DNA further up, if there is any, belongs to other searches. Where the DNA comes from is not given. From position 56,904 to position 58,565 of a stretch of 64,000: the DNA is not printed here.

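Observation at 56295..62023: Loose cluster of envelope proteins with sulfur/thiol-type domains, centred on a periplasmic rhodanese fused to a degenerate metallo-beta-lactamase fold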

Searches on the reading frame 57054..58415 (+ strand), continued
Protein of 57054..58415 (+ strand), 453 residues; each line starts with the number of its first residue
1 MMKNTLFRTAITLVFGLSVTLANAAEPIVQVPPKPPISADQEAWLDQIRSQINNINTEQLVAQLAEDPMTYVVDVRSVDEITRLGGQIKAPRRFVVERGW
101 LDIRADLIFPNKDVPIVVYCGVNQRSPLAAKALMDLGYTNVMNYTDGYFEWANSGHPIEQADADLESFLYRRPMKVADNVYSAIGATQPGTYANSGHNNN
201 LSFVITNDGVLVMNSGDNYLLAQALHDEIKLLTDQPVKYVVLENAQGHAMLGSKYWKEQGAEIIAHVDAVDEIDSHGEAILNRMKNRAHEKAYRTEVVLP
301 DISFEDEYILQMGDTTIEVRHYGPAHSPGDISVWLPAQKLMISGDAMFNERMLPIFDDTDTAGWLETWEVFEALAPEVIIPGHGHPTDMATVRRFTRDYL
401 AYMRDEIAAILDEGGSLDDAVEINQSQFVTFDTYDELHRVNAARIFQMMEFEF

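Call 32: search_protein_families(library=ncbifam, proteins=[P0003, P0002], max_evalue=0.00001)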
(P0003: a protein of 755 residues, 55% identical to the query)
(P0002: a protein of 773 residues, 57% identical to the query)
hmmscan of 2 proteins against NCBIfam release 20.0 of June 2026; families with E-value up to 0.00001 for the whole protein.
P0003 (755 aa): 48 families (the best 25 are shown)
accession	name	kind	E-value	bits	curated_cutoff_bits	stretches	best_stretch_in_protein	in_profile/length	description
TIGR04559.1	SoxH_rel_PQQ_2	hypoth_equivalog_domain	9.3e-96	320.5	280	2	31-312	3-282/283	quinoprotein relay system zinc metallohydrolase 2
TIGR04558.1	SoxH_rel_PQQ_1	hypoth_equivalog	2.3e-80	269.8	300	2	33-313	9-283/285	quinoprotein relay system zinc metallohydrolase 1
NF033088.2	bla_subclass_B1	equivalog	4e-38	131.2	200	2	31-258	7-214/217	subclass B1 metallo-beta-lactamase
NF012229.1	bla_class_B_core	domain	6.3e-34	117.1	100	2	52-195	9-138/139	metallo-beta-lactamase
NF033087.1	bla_subclass_B2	equivalog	1.8e-31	109.6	240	2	500-696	21-213/221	subclass B2 metallo-beta-lactamase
NF000329.2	bla_B2_CphA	exception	6e-29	101.4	500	2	504-697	52-241/253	CphA family subclass B2 metallo-beta-lactamase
NF012146.1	blaB-IND-MUS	exception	1e-25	90.5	270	2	9-257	5-231/237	BlaB/IND/MUS family subclass B1 metallo-beta-lactamase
NF012225.0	blaSFH_gen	exception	1.5e-21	77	440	2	57-263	45-247/252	SFH-related subclass B2 metallo-beta-lactamase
NF012137.0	bla_xUS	exception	2.5e-21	76.3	400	1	53-244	45-220/246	MUS/TUS/MOC family subclass B1 metallo-beta-lactamase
NF006444.0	PRK08762.1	equivalog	4.3e-21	75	449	1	343-464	3-118/387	molybdopterin-synthase adenylyltransferase MoeB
NF038166.1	blaYEM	exception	1.5e-19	70.7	535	1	31-241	24-223/246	YEM family subclass B2 metallo-beta-lactamase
NF038103.1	blaGMB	exception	2.4e-18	66.2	580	1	72-247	65-248/270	GMB family subclass B1 metallo-beta-lactamase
NF012224.1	blaSFH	exception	2.9e-18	66.2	550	2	500-656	43-193/250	SFH family subclass B2 metallo-beta-lactamase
NF012150.3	blaSPM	exception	7.4e-18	65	500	1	2-255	3-259/272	SPM family subclass B1 metallo-beta-lactamase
NF000442.2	blaTUS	exception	1.1e-17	64.3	550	1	48-244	40-220/248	TUS family subclass B1 metallo-beta-lactamase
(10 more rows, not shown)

P0002 (773 aa): 53 families (the best 25 are shown)
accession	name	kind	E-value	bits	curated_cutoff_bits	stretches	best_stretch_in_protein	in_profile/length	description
TIGR04559.1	SoxH_rel_PQQ_2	hypoth_equivalog_domain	7.4e-93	311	280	2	37-318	2-281/283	quinoprotein relay system zinc metallohydrolase 2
TIGR04558.1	SoxH_rel_PQQ_1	hypoth_equivalog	5.8e-82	275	300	2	36-322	5-285/285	quinoprotein relay system zinc metallohydrolase 1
NF033088.2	bla_subclass_B1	equivalog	2.4e-39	135.3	200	2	35-253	4-204/217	subclass B1 metallo-beta-lactamase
NF033087.1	bla_subclass_B2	equivalog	2.4e-35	122.3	240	2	521-708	23-207/221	subclass B2 metallo-beta-lactamase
NF012229.1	bla_class_B_core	domain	6e-31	107.5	100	2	62-200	12-136/139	metallo-beta-lactamase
NF000329.2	bla_B2_CphA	exception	1.1e-30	107.2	500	2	34-246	26-227/253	CphA family subclass B2 metallo-beta-lactamase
NF012146.1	blaB-IND-MUS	exception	1.8e-27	96.2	270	2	514-714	43-228/237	BlaB/IND/MUS family subclass B1 metallo-beta-lactamase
NF012225.0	blaSFH_gen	exception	7.5e-27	94.3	440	2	46-270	27-247/252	SFH-related subclass B2 metallo-beta-lactamase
NF038003.2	blaPFM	exception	3.7e-24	85.5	525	2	48-239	30-215/253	PFM family subclass B2 metallo-beta-lactamase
NF012224.1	blaSFH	exception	4.8e-24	85.1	550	2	48-238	27-211/250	SFH family subclass B2 metallo-beta-lactamase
NF041269.1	bla_B1_long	equivalog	1.1e-23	83.9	350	2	589-722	82-218/334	subclass B1 metallo-beta-lactamase, long type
NF038166.1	blaYEM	exception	1.8e-22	80.2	535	2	523-705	46-225/246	YEM family subclass B2 metallo-beta-lactamase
NF012137.0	bla_xUS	exception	3.8e-22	79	400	2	33-250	20-219/246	MUS/TUS/MOC family subclass B1 metallo-beta-lactamase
NF006444.0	PRK08762.1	equivalog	3.8e-22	78.5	449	1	365-481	6-116/387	molybdopterin-synthase adenylyltransferase MoeB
NF038046.1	blaCVI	exception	3.6e-18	66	575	2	40-252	28-229/255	CVI family subclass B2 metallo-beta-lactamase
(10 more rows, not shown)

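Call 45: search_protein_representatives(protein=window:57054-58415:+)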
Query: 453 residues. Proteins with E-value up to 0.001 (for the whole library): 8344; up to 1e-10: 1651; up to 1e-30: 111. The best 150 are listed.
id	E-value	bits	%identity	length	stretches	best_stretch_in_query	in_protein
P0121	1.1e-158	545.0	59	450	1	42-452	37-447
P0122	6.1e-118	410.7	61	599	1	155-453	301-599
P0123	8.0e-111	387.3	58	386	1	167-452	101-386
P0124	2.8e-104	365.7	59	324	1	167-452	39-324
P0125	2.3e-101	356.1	41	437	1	40-452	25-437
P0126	1.5e-99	350.1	43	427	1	51-453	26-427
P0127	1.2e-94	333.9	52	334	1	161-452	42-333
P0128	3.8e-90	319.1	58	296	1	214-452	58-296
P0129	1.5e-88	313.8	50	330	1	169-452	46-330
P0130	3.5e-86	306.1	44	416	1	111-452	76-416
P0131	4.0e-83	296.0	47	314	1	166-452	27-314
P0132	3.9e-81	289.4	58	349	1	109-339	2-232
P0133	4.4e-80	286.0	50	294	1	16-286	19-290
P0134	4.6e-79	282.6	49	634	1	178-453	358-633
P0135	1.1e-75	271.5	56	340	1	42-263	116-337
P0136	1.8e-72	260.8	47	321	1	163-452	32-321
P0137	1.6e-71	257.7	40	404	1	109-452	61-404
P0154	4.6e-48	180.4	35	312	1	175-452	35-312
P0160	5.1e-46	173.7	32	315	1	174-452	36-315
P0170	6.9e-43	163.4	33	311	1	171-448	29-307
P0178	1.8e-40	155.4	33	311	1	174-450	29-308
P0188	2.1e-37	145.3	32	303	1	171-450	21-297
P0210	1.0e-33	133.1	30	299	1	168-452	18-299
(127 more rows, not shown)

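Call 61: search_protein_families(library=pfam, proteins=[P0122, P0134, P0125, P0126, P0130, P0137, P0124, P0154, P0210], max_evalue=0.001)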
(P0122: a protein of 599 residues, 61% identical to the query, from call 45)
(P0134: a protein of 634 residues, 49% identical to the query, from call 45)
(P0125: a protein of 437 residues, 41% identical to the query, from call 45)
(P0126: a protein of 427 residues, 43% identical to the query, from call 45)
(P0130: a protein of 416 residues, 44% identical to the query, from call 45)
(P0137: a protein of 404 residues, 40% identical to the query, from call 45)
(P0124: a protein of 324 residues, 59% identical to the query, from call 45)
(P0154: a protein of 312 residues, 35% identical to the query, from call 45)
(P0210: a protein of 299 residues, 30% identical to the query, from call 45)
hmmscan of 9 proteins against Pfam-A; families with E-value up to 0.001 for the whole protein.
P0122 (599 aa): 3 families
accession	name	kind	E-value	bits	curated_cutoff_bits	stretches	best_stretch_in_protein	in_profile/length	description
PF01738.24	DLH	-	2.3e-14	53.9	21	1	67-285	3-216/217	Dienelactone hydrolase family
PF00753.33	Lactamase_B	-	2e-13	51.2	22.7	1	347-529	8-196/196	Metallo-beta-lactamase superfamily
PF07224.18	Chlorophyllase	-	9.2e-09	34.9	26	1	61-175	25-141/301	Chlorophyllase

P0134 (634 aa): 5 families
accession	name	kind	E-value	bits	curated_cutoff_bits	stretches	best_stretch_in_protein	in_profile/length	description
PF12697.13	Abhydrolase_6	-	3.1e-10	41.5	26.3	1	83-315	1-208/217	Alpha/beta hydrolase family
PF00753.33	Lactamase_B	-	1.1e-09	39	22.7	1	434-563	62-196/196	Metallo-beta-lactamase superfamily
PF12146.15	Hydrolase_4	-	7.2e-07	29.2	27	1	80-208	4-125/239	Serine aminopeptidase, S33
PF00561.26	Abhydrolase_1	-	4.4e-06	27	25.8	1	136-315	48-242/245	alpha/beta hydrolase fold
PF06821.19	Ser_hydrolase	-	0.00085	19.7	22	0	157-204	54-102/172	Serine hydrolase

P0125 (437 aa): 2 families
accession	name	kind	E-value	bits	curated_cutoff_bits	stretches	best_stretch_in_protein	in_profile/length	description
PF00581.25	Rhodanese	-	1.3e-09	38.9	22.2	1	49-138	8-102/102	Rhodanese-like domain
PF00753.33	Lactamase_B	-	8.3e-07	29.6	22.7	1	235-368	58-196/196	Metallo-beta-lactamase superfamily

P0126 (427 aa): 2 families
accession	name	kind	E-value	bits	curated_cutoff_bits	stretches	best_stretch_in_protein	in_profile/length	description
PF00581.25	Rhodanese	-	6e-12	46.3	22.2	1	41-127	10-101/102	Rhodanese-like domain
PF00753.33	Lactamase_B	-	2.2e-09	38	22.7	1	275-357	105-196/196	Metallo-beta-lactamase superfamily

P0130 (416 aa): 1 family
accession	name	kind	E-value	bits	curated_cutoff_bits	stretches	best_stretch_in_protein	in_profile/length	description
PF00753.33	Lactamase_B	-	5.2e-09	36.8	22.7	1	231-347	74-196/196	Metallo-beta-lactamase superfamily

P0137 (404 aa): 1 family
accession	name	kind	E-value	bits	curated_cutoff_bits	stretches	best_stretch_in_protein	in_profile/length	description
PF00753.33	Lactamase_B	-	5.9e-10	39.8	22.7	1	149-335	4-196/196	Metallo-beta-lactamase superfamily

P0124 (324 aa): 1 family
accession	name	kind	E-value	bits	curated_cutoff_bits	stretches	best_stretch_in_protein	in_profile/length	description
PF00753.33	Lactamase_B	-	6.5e-09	36.4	22.7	1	124-255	59-196/196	Metallo-beta-lactamase superfamily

P0154 (312 aa): 1 family
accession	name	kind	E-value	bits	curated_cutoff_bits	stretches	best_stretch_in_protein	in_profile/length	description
PF00753.33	Lactamase_B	-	5.3e-20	72.6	22.7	1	64-243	11-196/196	Metallo-beta-lactamase superfamily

P0210 (299 aa): 2 families
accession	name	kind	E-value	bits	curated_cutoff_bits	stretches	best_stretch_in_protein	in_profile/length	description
PF00753.33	Lactamase_B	-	1.1e-25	91.2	22.7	1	47-230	3-196/196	Metallo-beta-lactamase superfamily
PF19583.5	ODP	-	0.00033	21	27.2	1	50-196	3-138/194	ODP family beta lactamase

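Call 62: find_encoding_contigs(protein=P0125, flank=8000, max_places=4)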
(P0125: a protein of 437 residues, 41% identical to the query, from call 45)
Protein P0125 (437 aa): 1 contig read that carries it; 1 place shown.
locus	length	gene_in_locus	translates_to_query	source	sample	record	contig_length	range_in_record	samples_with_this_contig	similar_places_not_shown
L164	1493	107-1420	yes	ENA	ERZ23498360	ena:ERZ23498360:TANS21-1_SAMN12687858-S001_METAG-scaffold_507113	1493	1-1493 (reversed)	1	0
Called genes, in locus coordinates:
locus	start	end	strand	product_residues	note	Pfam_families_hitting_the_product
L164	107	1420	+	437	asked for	PF00581:Rhodanese, PF00753:Lactamase_B (weak)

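Call 63: find_encoding_contigs(protein=P0124, flank=6000, max_places=3)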
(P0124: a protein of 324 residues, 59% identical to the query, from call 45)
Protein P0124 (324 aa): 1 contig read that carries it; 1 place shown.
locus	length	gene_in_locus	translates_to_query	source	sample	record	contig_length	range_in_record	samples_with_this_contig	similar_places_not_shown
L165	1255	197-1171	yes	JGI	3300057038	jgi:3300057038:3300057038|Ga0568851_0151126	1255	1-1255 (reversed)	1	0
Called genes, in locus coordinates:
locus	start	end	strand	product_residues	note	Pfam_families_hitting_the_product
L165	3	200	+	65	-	?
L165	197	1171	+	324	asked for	PF00753:Lactamase_B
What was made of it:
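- Tried and rejected: P0125 and P0124 gave contigs under 1.5 kb with no neighbours (calls 62, 63).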

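Call 64: find_encoding_contigs(protein=P0129, flank=6000, max_places=3)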
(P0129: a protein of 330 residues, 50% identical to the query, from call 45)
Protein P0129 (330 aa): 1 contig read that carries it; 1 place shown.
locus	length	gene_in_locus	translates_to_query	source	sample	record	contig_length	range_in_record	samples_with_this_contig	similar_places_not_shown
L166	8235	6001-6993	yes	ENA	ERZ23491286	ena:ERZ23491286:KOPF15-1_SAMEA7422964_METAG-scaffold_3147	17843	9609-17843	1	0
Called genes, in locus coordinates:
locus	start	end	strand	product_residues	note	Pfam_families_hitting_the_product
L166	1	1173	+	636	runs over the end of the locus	PF02872:5_nucleotid_C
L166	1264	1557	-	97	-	-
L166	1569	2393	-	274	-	PF21342:SoxA-TsdA_cyt-c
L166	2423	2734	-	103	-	PF08770:SoxZ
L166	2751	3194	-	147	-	PF13501:SoxY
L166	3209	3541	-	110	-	PF13442:Cytochrome_CBB3 (weak), PF00034:Cytochrom_C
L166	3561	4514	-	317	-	PF00034:Cytochrom_C, PF13442:Cytochrome_CBB3, PF00034:Cytochrom_C, PF13442:Cytochrome_CBB3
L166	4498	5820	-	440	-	PF00174:Oxidored_molyb, PF03404:Mo-co_dimer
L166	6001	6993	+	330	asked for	PF00753:Lactamase_B (faint)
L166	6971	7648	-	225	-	PF19700:DUF6198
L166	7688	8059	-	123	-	PF00903:Glyoxalase (weak), PF18029:Glyoxalase_6 (weak)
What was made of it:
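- A stand-alone MBL* lies divergently next to soxCDXYZA (L166, call 64).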

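Call 65: find_encoding_contigs(protein=P0126, flank=6000, max_places=3)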
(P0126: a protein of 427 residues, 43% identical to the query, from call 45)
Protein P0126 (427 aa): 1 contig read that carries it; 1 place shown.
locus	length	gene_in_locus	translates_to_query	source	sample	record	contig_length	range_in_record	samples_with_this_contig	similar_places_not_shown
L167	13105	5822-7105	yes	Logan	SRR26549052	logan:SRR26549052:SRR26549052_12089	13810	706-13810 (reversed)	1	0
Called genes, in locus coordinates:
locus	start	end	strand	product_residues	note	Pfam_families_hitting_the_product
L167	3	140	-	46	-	?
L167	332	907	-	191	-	PF04367:DUF502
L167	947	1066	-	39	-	-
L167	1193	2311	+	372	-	-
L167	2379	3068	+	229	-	-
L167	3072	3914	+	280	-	-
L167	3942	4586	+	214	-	-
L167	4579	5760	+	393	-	PF01743:PolyA_pol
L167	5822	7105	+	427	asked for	PF00581:Rhodanese, PF00753:Lactamase_B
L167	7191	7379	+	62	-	-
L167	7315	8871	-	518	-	PF00005:ABC_tran, PF00006:ATP-synt_ab (faint), PF02463:SMC_N (faint), PF03193:RsgA_GTPase (faint), PF03308:MeaB (faint), PF13555:AAA_29 (faint), PF12848:ABC_tran_Xtn, PF00005:ABC_tran, +5 more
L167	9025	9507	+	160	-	-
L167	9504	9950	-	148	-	-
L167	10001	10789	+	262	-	PF00557:Peptidase_M24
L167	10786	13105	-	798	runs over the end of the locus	PF23139:OB_YrrC, PF14520:HHH_5 (weak), PF14490:HHH_RecD2, PF13086:AAA_11 (faint), PF13245:AAA_19, PF13604:AAA_30, PF18335:SH3_13, PF13538:UvrD_C_2, +2 more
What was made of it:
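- Tried and rejected: P0126 gave an uninformative neighbourhood (call 65).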

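Call 71: search_protein_families(library=ncbifam, proteins=[P0154, P0160, P0170, P0178, P0188, P0210, P0124, P0129], max_evalue=1e-20)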
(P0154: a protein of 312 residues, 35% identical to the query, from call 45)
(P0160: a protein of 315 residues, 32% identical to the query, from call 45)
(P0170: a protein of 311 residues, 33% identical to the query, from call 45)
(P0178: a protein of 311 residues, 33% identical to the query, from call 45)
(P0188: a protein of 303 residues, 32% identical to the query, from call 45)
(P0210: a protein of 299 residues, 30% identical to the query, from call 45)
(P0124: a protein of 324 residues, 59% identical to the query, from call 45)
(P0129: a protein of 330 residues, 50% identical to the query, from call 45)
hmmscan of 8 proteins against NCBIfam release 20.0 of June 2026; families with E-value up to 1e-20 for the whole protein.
P0154 (312 aa): 2 families
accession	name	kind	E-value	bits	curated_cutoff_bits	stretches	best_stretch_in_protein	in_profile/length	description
TIGR04559.1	SoxH_rel_PQQ_2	hypoth_equivalog_domain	9.2e-43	146.7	280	1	31-312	2-283/283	quinoprotein relay system zinc metallohydrolase 2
TIGR04558.1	SoxH_rel_PQQ_1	hypoth_equivalog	3.4e-39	134.7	300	1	30-310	5-281/285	quinoprotein relay system zinc metallohydrolase 1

P0160 (315 aa): 2 families
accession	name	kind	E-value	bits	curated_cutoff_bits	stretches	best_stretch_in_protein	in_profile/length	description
TIGR04559.1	SoxH_rel_PQQ_2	hypoth_equivalog_domain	6.1e-40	137.4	280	1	35-315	4-283/283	quinoprotein relay system zinc metallohydrolase 2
TIGR04558.1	SoxH_rel_PQQ_1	hypoth_equivalog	5.8e-32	110.9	300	1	32-287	5-254/285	quinoprotein relay system zinc metallohydrolase 1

P0170 (311 aa): 3 families
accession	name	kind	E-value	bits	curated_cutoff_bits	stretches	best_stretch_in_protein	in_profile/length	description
TIGR04558.1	SoxH_rel_PQQ_1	hypoth_equivalog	1.7e-54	184.9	300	1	29-291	6-263/285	quinoprotein relay system zinc metallohydrolase 1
TIGR04559.1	SoxH_rel_PQQ_2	hypoth_equivalog_domain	4.6e-52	177.2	280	1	32-309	5-281/283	quinoprotein relay system zinc metallohydrolase 2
NF033088.2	bla_subclass_B1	equivalog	1.3e-23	83.8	200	1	33-251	10-210/217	subclass B1 metallo-beta-lactamase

P0178 (311 aa): 2 families
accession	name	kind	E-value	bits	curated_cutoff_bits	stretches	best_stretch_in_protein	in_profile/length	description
TIGR04558.1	SoxH_rel_PQQ_1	hypoth_equivalog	2.2e-44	151.7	300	1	29-310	9-283/285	quinoprotein relay system zinc metallohydrolase 1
TIGR04559.1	SoxH_rel_PQQ_2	hypoth_equivalog_domain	5.4e-38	131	280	1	28-308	4-281/283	quinoprotein relay system zinc metallohydrolase 2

P0188 (303 aa): 2 families
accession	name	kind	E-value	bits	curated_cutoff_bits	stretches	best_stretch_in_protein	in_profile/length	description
TIGR04558.1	SoxH_rel_PQQ_1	hypoth_equivalog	4.6e-43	147.3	300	1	19-300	4-284/285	quinoprotein relay system zinc metallohydrolase 1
TIGR04559.1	SoxH_rel_PQQ_2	hypoth_equivalog_domain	2.2e-36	125.7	280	1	21-297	2-281/283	quinoprotein relay system zinc metallohydrolase 2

P0210 (299 aa): 5 families
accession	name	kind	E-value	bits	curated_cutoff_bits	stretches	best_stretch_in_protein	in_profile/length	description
TIGR04559.1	SoxH_rel_PQQ_2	hypoth_equivalog_domain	2.2e-55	188.1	280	1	23-299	3-283/283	quinoprotein relay system zinc metallohydrolase 2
TIGR04558.1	SoxH_rel_PQQ_1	hypoth_equivalog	3.2e-50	170.8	300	1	18-296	2-280/285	quinoprotein relay system zinc metallohydrolase 1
NF033087.1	bla_subclass_B2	equivalog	5e-24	85.3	240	1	51-236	23-209/221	subclass B2 metallo-beta-lactamase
NF033088.2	bla_subclass_B1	equivalog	5.1e-23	81.8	200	1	21-244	5-214/217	subclass B1 metallo-beta-lactamase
NF038166.1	blaYEM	exception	4.1e-21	75.8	535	1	51-234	44-228/246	YEM family subclass B2 metallo-beta-lactamase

P0124 (324 aa): 2 families
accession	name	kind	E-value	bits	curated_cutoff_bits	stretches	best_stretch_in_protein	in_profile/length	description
TIGR04559.1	SoxH_rel_PQQ_2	hypoth_equivalog_domain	7.8e-45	153.5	280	1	46-324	5-283/283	quinoprotein relay system zinc metallohydrolase 2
TIGR04558.1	SoxH_rel_PQQ_1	hypoth_equivalog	3.7e-40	137.8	300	1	45-322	8-281/285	quinoprotein relay system zinc metallohydrolase 1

P0129 (330 aa): 2 families
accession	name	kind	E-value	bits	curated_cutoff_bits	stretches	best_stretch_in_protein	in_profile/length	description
TIGR04559.1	SoxH_rel_PQQ_2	hypoth_equivalog_domain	7.5e-48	163.4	280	1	52-330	6-283/283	quinoprotein relay system zinc metallohydrolase 2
TIGR04558.1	SoxH_rel_PQQ_1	hypoth_equivalog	6.5e-26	91.1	300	1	49-328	7-281/285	quinoprotein relay system zinc metallohydrolase 1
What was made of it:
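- On SoxH / TIGR04559 quinoprotein-relay zinc metallohydrolase: Stand-alone MBL* proteins score 153-163 bits (call 71).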
